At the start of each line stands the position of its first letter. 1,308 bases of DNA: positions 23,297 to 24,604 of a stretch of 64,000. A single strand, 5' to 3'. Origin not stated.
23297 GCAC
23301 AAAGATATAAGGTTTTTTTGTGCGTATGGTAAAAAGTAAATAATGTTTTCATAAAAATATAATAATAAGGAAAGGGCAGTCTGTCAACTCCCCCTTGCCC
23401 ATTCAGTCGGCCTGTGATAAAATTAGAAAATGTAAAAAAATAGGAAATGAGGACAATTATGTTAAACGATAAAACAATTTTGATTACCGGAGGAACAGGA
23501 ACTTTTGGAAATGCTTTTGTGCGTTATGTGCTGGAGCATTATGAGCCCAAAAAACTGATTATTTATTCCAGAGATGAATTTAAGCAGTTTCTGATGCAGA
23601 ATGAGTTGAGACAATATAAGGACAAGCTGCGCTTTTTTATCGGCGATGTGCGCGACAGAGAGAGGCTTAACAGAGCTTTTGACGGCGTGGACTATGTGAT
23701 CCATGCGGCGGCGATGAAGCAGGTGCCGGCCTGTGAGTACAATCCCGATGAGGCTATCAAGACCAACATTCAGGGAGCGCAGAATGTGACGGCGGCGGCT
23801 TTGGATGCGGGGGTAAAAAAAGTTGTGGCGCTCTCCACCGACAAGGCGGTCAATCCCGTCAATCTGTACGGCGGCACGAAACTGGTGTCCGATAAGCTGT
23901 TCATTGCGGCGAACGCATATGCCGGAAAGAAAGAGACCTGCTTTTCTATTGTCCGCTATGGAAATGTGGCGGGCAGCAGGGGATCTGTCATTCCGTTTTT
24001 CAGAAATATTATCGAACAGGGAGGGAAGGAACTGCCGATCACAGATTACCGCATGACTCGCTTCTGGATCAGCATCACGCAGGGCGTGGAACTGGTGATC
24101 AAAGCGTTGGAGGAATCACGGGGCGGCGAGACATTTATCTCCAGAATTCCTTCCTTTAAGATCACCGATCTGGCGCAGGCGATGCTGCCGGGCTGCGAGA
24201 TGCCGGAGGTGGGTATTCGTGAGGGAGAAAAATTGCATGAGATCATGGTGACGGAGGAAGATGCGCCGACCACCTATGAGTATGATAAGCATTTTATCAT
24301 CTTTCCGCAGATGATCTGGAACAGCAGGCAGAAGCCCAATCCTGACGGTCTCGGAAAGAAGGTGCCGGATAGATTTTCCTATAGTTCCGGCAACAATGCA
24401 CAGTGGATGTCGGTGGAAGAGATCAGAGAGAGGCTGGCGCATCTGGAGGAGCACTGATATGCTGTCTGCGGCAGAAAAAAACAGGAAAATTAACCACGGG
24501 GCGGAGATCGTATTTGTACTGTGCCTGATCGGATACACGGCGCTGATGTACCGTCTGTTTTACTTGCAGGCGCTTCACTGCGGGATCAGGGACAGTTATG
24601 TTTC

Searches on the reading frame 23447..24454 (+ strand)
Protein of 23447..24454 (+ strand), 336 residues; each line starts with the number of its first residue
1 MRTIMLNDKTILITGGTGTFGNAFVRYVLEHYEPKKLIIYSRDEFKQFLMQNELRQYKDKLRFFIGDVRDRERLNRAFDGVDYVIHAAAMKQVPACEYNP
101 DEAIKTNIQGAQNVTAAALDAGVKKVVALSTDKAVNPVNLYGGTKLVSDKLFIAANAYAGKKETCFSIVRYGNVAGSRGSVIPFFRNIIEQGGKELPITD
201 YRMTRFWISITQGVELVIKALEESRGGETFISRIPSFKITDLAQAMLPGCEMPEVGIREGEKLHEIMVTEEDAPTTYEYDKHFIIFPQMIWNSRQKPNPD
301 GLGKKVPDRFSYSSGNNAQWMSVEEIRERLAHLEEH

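Call 38: search_protein_families(library=pfam, proteins=[window:23447-24454:+], max_evalue=0.001)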
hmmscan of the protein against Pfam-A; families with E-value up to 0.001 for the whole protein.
window:23447-24454:+ (336 aa): 10 families
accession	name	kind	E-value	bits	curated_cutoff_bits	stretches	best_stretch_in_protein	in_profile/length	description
PF02719.21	Polysacc_synt_2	-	5e-103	344.7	20.2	1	11-285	1-291/293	Polysaccharide biosynthesis protein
PF01370.27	Epimerase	-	7.3e-28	98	20.9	1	11-227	1-231/240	NAD dependent epimerase/dehydratase family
PF01073.25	3Beta_HSD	-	2.6e-17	63.2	22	1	12-137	1-122/280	3-beta hydroxysteroid dehydrogenase/isomerase family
PF16363.11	GDP_Man_Dehyd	-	7.5e-17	62.2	27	1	12-246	1-262/332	GDP-mannose 4,6 dehydratase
PF04321.23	RmlD_sub_bind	-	1.5e-11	44.3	27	1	10-146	2-130/287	RmlD substrate binding domain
PF05368.20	NmrA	-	1e-08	35.6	27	1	8-127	2-103/298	NmrA-like family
PF13460.12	NAD_binding_10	-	1.3e-08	35.4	27.2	1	15-137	1-104/184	NAD(P)H-binding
PF07993.18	NAD_binding_4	-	1e-07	31.8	20.1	1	13-138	1-143/258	Male sterility protein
PF00106.31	adh_short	-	1.3e-07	31.8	26.6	1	9-121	1-122/195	short chain dehydrogenase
PF08659.16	KR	-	2.6e-06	27.9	22.6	1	10-130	2-135/180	KR domain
